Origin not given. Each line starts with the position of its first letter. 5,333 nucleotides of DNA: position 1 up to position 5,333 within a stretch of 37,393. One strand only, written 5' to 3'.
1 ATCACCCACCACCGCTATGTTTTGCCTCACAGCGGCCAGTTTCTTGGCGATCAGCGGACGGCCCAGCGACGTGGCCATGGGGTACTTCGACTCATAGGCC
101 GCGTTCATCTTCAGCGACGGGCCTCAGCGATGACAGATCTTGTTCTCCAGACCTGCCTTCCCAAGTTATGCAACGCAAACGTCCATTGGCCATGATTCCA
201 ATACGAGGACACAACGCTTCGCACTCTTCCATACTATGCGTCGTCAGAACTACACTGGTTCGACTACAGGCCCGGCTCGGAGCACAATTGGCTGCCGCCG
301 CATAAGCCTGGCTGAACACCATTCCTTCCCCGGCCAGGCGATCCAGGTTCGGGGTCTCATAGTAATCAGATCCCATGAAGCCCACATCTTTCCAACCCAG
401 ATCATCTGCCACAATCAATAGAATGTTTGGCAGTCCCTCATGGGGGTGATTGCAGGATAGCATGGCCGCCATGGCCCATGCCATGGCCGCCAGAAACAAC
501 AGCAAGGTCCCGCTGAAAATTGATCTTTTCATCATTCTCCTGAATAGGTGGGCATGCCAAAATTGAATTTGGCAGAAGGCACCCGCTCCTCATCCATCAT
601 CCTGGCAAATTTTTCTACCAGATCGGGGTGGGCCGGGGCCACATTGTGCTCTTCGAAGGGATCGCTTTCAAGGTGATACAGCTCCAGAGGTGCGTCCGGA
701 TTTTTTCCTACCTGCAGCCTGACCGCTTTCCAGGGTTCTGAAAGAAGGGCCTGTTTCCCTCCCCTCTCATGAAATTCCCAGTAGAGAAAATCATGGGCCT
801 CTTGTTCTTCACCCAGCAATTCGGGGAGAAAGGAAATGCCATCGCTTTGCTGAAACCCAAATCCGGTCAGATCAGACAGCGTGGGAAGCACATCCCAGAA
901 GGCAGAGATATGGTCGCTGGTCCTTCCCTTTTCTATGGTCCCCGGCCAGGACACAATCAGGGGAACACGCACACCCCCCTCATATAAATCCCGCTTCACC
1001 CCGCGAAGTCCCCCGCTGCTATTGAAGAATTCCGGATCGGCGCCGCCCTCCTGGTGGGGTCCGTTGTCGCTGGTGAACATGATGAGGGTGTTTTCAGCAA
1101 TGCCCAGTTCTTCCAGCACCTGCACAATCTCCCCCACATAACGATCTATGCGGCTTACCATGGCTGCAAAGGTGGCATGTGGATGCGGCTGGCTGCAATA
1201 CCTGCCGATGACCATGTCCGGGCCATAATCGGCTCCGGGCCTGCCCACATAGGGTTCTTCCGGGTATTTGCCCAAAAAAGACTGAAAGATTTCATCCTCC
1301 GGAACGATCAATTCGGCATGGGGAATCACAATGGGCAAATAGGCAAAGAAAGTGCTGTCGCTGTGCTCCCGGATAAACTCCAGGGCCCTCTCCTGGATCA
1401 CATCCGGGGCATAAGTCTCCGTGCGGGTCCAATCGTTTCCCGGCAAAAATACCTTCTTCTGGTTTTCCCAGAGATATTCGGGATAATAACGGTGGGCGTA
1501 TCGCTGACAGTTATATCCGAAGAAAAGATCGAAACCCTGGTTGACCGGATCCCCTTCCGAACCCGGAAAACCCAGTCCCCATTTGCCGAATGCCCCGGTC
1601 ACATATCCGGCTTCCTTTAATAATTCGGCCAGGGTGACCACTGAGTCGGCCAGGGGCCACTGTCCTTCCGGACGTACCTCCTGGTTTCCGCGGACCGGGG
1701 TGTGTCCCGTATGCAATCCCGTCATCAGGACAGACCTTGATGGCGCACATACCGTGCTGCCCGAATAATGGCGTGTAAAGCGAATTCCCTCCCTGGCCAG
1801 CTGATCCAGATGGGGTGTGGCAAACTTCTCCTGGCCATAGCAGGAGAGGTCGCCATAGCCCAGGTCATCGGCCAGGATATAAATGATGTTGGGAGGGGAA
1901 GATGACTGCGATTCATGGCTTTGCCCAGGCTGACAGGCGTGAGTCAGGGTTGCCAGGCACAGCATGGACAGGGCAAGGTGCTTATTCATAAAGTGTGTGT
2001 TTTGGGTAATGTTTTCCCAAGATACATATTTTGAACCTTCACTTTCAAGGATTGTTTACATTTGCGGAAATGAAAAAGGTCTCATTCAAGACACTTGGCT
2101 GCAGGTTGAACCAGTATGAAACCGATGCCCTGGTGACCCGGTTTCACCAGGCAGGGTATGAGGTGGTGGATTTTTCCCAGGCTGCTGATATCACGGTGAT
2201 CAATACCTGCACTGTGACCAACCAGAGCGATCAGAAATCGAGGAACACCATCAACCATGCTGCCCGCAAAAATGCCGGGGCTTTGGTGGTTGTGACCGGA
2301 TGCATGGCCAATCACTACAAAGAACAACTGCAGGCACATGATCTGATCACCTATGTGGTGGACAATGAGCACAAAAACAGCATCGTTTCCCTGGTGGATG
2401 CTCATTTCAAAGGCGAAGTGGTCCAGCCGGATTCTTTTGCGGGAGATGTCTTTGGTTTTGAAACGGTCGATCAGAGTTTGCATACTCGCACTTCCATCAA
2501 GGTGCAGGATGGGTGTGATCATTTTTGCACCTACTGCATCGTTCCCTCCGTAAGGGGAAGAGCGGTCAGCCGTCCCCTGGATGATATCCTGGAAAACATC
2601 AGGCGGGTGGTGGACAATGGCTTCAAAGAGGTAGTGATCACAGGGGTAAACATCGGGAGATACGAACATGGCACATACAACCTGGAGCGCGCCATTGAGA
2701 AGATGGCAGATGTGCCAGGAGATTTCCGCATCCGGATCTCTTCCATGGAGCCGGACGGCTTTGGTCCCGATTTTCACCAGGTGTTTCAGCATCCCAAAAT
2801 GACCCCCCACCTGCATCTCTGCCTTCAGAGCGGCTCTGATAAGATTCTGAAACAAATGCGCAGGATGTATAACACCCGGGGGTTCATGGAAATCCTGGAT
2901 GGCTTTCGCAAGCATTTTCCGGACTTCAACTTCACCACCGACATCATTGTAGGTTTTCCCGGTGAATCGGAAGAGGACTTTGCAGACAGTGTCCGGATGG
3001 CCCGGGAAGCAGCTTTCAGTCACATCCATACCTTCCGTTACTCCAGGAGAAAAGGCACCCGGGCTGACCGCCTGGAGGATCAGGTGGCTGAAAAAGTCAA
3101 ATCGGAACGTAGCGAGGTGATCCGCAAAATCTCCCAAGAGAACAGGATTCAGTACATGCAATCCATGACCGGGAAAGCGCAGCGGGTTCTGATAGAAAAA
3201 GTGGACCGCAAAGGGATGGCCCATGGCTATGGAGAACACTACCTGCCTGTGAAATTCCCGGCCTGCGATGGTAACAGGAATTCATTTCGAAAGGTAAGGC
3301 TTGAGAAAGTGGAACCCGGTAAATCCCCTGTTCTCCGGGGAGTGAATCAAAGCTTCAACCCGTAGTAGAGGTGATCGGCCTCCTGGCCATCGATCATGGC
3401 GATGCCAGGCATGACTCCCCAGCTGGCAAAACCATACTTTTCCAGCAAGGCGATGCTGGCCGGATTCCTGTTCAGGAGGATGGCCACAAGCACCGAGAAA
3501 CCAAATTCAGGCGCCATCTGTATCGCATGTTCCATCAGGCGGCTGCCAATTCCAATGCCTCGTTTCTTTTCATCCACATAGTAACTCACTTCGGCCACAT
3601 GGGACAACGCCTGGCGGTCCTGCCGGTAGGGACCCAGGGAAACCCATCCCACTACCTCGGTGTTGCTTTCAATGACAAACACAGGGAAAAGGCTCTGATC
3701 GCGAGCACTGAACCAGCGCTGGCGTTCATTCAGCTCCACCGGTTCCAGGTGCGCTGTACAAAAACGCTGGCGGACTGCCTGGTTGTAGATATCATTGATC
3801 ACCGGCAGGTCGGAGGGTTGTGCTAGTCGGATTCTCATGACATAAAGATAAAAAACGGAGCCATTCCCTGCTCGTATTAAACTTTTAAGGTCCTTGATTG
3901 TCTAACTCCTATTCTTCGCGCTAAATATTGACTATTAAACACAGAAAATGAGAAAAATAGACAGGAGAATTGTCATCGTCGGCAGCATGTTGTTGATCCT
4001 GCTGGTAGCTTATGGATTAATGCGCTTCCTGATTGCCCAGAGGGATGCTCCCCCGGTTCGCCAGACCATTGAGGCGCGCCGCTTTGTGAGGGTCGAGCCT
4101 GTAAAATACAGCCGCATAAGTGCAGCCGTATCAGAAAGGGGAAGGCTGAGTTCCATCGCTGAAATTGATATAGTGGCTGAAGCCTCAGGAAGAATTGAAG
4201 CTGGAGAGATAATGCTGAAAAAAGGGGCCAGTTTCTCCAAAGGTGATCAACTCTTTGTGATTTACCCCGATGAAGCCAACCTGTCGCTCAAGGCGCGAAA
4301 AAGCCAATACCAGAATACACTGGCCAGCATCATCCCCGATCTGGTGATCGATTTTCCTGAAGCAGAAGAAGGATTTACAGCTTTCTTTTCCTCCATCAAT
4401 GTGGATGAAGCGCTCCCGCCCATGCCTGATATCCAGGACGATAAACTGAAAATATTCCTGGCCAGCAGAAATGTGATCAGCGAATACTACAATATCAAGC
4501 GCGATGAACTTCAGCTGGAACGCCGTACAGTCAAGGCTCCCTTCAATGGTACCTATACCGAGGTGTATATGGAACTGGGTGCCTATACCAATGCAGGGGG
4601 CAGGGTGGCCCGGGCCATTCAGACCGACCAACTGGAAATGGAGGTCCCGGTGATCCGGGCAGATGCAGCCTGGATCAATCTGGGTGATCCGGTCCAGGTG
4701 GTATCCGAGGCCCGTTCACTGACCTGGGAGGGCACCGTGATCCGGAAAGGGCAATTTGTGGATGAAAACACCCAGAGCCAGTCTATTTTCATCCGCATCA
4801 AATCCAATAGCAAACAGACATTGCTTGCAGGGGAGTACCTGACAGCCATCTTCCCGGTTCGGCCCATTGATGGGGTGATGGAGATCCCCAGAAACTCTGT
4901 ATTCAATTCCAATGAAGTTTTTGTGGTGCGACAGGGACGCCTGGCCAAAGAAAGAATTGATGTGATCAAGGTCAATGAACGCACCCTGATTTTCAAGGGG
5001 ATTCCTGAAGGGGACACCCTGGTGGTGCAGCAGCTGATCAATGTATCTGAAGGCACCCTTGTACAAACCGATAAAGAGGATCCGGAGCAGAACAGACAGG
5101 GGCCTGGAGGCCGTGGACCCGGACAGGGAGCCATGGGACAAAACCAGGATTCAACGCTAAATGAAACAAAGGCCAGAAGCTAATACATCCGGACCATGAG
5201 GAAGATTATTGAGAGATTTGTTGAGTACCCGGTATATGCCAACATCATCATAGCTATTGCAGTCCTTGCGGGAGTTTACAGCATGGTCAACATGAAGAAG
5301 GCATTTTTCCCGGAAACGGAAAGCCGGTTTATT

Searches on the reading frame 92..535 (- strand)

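Call 46: search_protein_families(library=pfam, proteins=[window:92-535:-], max_evalue=0.001)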
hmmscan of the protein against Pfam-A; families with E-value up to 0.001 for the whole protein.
window:92-535:- (147 aa): 1 family
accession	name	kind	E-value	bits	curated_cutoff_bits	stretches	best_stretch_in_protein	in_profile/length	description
PF00884.28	Sulfatase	-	5.8e-15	55.8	25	1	36-100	1-65/301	Sulfatase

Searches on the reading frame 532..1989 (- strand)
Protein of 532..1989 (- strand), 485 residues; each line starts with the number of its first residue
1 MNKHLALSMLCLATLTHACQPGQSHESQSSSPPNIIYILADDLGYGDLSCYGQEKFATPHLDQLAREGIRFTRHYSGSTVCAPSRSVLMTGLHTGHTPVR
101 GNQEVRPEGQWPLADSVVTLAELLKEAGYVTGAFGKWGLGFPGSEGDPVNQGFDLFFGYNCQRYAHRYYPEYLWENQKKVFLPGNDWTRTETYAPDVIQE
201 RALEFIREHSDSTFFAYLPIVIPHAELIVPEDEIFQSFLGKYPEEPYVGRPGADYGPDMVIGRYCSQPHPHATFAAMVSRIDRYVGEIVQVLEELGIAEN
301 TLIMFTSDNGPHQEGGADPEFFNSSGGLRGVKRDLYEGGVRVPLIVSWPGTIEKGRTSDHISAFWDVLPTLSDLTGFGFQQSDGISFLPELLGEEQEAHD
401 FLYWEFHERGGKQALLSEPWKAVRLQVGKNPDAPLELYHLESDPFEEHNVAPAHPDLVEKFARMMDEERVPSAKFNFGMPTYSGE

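Call 46: search_protein_families(library=pfam, proteins=[window:532-1989:-], max_evalue=0.001)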
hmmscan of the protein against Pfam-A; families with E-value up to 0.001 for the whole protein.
window:532-1989:- (485 aa): 3 families
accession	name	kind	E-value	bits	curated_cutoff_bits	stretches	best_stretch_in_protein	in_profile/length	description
PF00884.28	Sulfatase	-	1.1e-59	202.6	25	1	33-376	1-300/301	Sulfatase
PF16347.10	SGSH_C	-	3.2e-11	44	29.3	1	332-460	8-143/154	N-sulphoglucosamine sulphohydrolase, C-terminal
PF01663.27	Phosphodiest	-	5e-10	39.9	23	1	55-310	18-220/342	Type I phosphodiesterase / nucleotide pyrophosphatase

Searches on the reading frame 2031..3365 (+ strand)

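Call 46: search_protein_families(library=pfam, proteins=[window:2031-3365:+], max_evalue=0.001)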
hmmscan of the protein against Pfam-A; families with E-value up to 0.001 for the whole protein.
window:2031-3365:+ (444 aa): 2 families
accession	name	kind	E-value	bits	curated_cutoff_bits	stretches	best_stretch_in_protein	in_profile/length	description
PF00919.26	UPF0004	-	4.6e-27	94.3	27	1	16-104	1-90/98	Uncharacterized protein family UPF0004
PF04055.27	Radical_SAM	-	1.1e-24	88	29.5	1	156-323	1-165/166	Radical SAM superfamily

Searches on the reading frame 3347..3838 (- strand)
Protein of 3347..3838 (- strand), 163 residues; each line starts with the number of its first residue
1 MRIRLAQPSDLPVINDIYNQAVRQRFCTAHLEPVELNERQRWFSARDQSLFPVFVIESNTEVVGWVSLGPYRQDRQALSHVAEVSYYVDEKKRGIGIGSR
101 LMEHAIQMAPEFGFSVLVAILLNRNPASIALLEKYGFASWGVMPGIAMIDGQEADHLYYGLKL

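Call 46: search_protein_families(library=pfam, proteins=[window:3347-3838:-], max_evalue=0.001)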
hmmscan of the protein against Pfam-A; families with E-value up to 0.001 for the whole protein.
window:3347-3838:- (163 aa): 6 families
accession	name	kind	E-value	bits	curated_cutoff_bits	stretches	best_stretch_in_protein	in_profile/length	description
PF00583.31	Acetyltransf_1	-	2.1e-17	63.9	20.7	1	30-137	14-116/116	Acetyltransferase (GNAT) family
PF13302.13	Acetyltransf_3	-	3.7e-14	54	25.4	1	2-137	3-137/138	Acetyltransferase (GNAT) domain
PF13420.13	Acetyltransf_4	-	2.6e-11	44.2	24.3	1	3-157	1-154/155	Acetyltransferase (GNAT) domain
PF13508.13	Acetyltransf_7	-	6.4e-11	42.9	27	1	53-138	5-83/84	Acetyltransferase (GNAT) domain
PF13673.13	Acetyltransf_10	-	3.3e-06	27.5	23.6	1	48-139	28-109/128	Acetyltransferase (GNAT) domain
PF13527.13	Acetyltransf_9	-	0.00046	20.6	25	1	2-138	1-125/127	Acetyltransferase (GNAT) domain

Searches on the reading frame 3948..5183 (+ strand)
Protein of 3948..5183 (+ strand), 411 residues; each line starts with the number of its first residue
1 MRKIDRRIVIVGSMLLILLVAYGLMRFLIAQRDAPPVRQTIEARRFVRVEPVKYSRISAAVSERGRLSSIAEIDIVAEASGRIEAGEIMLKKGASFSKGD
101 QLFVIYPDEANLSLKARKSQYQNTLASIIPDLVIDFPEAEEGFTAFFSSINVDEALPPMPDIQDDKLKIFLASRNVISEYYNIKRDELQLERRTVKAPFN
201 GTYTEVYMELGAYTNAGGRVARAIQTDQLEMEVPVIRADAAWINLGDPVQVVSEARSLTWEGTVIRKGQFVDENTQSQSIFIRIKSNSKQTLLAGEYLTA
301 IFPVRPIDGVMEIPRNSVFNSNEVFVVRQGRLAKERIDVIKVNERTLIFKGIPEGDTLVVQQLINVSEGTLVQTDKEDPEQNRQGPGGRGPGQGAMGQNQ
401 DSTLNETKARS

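Call 46: search_protein_families(library=pfam, proteins=[window:3948-5183:+], max_evalue=0.001)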
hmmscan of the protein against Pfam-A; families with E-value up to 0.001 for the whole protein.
window:3948-5183:+ (411 aa): 2 families
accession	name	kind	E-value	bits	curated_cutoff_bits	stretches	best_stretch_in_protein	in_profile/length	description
PF13437.12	HlyD_3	-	5.3e-10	40.4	22.2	1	194-293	1-104/106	HlyD family secretion protein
PF16576.10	HlyD_D23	-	2.5e-09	37.2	30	1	75-293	22-209/214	Barrel-sandwich domain of CusB or HlyD membrane-fusion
